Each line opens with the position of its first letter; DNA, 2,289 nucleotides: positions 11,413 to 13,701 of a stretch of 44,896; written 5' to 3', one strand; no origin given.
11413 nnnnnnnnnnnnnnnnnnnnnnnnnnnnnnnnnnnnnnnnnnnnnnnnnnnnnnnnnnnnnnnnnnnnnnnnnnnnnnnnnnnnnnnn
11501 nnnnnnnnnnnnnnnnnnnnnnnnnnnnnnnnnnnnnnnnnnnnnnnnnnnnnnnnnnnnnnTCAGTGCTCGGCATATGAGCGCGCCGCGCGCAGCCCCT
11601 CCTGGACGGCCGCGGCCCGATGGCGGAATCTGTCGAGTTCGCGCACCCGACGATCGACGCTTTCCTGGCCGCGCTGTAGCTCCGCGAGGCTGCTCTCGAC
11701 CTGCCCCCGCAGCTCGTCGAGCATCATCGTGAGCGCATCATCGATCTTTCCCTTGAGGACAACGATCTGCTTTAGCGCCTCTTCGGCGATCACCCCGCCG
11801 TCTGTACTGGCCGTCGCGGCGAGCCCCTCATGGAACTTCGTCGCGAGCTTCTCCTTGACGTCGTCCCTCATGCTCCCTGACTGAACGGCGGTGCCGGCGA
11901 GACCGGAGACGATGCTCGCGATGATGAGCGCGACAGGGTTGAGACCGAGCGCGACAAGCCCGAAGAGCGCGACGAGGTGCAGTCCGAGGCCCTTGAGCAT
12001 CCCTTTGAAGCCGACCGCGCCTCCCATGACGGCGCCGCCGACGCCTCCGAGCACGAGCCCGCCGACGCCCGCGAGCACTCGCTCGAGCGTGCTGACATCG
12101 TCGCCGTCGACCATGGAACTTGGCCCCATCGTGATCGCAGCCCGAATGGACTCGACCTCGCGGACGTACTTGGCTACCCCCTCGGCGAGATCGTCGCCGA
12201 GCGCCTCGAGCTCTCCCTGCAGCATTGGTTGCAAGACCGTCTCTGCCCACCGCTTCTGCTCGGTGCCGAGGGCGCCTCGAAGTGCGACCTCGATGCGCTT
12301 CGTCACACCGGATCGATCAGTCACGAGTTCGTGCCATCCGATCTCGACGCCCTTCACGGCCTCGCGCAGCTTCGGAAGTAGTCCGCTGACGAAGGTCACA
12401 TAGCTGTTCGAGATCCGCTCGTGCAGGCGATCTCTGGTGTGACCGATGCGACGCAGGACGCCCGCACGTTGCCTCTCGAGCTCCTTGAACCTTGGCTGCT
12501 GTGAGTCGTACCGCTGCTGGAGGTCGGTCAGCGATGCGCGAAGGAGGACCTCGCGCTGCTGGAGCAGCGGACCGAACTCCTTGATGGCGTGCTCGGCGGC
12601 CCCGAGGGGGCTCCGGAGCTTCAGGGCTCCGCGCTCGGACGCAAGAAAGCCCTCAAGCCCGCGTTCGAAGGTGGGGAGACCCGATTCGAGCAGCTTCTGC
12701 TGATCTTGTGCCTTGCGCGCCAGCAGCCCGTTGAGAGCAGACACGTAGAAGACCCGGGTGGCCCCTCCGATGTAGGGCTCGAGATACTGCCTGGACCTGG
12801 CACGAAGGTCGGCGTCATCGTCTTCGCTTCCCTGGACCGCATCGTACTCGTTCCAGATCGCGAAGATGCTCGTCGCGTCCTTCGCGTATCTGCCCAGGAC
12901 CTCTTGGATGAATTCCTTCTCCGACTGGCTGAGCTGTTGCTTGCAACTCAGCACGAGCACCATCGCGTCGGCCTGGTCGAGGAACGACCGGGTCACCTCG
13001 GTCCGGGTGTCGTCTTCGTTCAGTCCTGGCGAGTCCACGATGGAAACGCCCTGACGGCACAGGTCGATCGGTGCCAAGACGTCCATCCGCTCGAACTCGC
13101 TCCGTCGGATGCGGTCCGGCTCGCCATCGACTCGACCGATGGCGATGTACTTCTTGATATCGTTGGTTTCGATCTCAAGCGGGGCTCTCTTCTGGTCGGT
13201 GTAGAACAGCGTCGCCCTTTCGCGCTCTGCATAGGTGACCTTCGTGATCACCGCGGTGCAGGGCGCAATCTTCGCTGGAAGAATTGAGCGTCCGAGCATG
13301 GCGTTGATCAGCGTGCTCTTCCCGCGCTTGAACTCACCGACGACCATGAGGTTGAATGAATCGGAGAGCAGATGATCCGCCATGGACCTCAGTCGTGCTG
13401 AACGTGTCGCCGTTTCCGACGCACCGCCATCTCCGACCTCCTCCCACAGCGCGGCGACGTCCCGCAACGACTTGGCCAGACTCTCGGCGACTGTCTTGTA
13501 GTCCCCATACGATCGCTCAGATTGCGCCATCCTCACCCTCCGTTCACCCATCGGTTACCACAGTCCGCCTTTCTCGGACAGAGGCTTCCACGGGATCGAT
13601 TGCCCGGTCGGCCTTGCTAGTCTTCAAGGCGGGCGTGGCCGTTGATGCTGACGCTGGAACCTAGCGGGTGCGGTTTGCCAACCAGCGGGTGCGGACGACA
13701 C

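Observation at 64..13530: Dynamin-like GTPase pair, membrane protein, SNF2 helicase and N6-adenine methyltransferase in one co-directional block: candidate undescribed defence-type system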

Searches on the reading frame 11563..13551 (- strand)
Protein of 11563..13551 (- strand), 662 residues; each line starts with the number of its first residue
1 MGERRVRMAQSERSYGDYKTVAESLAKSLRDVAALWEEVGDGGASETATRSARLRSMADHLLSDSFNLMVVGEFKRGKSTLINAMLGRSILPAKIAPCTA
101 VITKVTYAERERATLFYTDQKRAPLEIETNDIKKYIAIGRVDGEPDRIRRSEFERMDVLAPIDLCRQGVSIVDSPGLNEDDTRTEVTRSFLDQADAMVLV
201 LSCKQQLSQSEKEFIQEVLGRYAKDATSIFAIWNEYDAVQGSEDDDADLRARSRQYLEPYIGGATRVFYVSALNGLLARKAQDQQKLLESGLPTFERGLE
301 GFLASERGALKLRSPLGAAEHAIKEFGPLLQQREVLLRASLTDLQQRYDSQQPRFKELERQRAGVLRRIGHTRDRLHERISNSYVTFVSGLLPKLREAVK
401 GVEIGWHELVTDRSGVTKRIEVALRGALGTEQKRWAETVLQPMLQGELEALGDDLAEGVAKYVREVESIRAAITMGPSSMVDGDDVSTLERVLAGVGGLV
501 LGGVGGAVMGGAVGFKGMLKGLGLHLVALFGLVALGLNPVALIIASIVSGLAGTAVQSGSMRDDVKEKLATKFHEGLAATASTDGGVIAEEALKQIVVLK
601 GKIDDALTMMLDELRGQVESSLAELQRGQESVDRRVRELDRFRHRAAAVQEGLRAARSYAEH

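Call 3: search_protein_families(library=pfam, proteins=[window:11563-13551:-], max_evalue=0.01)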
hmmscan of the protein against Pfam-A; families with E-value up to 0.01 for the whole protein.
window:11563-13551:- (662 aa): 6 families
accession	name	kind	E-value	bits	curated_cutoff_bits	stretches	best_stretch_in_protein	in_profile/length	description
PF00350.29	Dynamin_N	-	6.4e-28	98.3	27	1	69-219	2-154/168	Dynamin family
PF21808.2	Dynamin-like_hel_bact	-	3e-18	66.6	28.3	1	280-580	5-314/373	Bacterial dynamin-like protein, helical domain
PF01926.29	MMR_HSR1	-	8.7e-09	35.9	21.9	1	68-221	2-102/113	50S ribosome-binding GTPase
PF00009.33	GTP_EFTU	-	9.8e-06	25.7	26.5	1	66-276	4-173/188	Elongation factor Tu GTP binding domain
PF04548.22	AIG1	-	0.00014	21.7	27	0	167-226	49-115/212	AIG1 family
PF00735.24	Septin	-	0.0013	18.5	26.2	1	65-99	4-38/280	Septin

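Call 4: search_protein_families(library=padloc, proteins=[window:11563-13551:-], max_evalue=0.01)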
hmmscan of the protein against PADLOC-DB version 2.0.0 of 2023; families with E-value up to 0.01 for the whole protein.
window:11563-13551:- (662 aa): 4 families
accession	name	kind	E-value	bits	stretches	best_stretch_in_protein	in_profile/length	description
PDLC03841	LeoBC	-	1.1e-23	82.3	1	18-648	25-589/601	-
PDLC03839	LeoA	-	3e-20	70.8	2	167-650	103-551/559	-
PDLC03840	LeoA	-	4.8e-05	20.6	0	169-245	104-188/577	-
PDLC03842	LeoB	-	0.0025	14.8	1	337-573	279-502/568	-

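Call 5: search_protein_families(library=ncbifam, proteins=[window:11563-13551:-], max_evalue=0.01)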
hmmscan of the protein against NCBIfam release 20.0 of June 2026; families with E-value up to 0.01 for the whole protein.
window:11563-13551:- (662 aa): 7 families
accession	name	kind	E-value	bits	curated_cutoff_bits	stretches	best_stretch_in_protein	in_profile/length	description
NF052648.1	DynmDynABac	equivalog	2.5e-11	42.2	1600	1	52-109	597-654/1187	dynamin GTPase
NF007368.0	PRK09866.1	equivalog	5.7e-09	34.8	1146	1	64-108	68-112/742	clamp-binding protein CrfC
TIGR03918.1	GTP_HydF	equivalog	1.5e-06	27.4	325.55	1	169-255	58-144/392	[FeFe] hydrogenase H-cluster maturation GTPase HydF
TIGR00231.1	small_GTP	domain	2.8e-06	27.2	42.5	1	66-217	4-107/164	GTP-binding protein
TIGR03594.1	GTPase_EngA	equivalog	7.3e-06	25.3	306.7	0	163-241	44-123/432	ribosome biogenesis GTPase Der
NF000908.1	PRK00089.1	equivalog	0.00012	21.5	237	0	69-90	7-28/291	GTPase Era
NF041922.1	DLP_LeoA_gen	subfamily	0.00017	20.7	325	0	18-89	2-73/532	LeoA/HP0731 family dynamin-like GTPase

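Call 42: search_solved_structures(query=window:11563-13551:-, max_evalue=0.001)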
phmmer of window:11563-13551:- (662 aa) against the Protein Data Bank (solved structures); distinct sequences matched with E-value up to 0.001: 15.
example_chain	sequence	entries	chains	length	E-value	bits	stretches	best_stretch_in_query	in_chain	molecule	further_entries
2j68_A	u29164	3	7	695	1.7e-36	129.3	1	58-391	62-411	BACTERIAL DYNAMIN-LIKE PROTEIN | DYNAMIN FAMILY PROTEIN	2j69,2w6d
5owv_A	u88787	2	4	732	5.8e-11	45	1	52-129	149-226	GTP-binding protein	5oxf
6j72_A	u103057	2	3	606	6.5e-11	44.8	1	44-219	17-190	Isoniazid inducible gene protein IniA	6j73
5owv_C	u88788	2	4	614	3.7e-09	39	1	62-241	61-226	GTP-binding protein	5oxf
9kff_A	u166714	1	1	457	6.4e-09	38.2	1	63-241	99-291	Mitofusin FZO1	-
9kfd_A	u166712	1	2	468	7.5e-09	38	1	63-241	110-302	Mitofusin FZO1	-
9kfe_A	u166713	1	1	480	7.9e-09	37.9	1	63-241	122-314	Mitofusin FZO1,Mitofusin FZO1,Fzo1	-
5yew_A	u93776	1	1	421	8.2e-09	37.9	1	67-295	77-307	Mitofusin-1,Mitofusin-1 fusion protein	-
5goe_A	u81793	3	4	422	1.2e-08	37.4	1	67-295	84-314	Mitofusin-1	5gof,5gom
5gnt_A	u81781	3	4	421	1.2e-08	37.3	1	67-295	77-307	Mitofusin-1 | Mitofusin-1,Mitofusin-1 fusion protein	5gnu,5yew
5go4_A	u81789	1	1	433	1.3e-08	37.3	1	67-295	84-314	Mitofusin-1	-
5gnr_A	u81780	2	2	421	7.8e-08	34.6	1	67-295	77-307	Mitofusin-1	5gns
6jfk_A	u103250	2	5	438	9.9e-08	34.3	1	53-278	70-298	Mitofusin-2,cDNA FLJ57997, highly similar to Transmembrane GTPase MFN2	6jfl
6jfm_A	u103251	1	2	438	6.7e-07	31.5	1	53-278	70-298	Mitofusin-2,Mitofusin-2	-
9em9_A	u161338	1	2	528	0.00041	22.3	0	59-138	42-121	Slr0869 protein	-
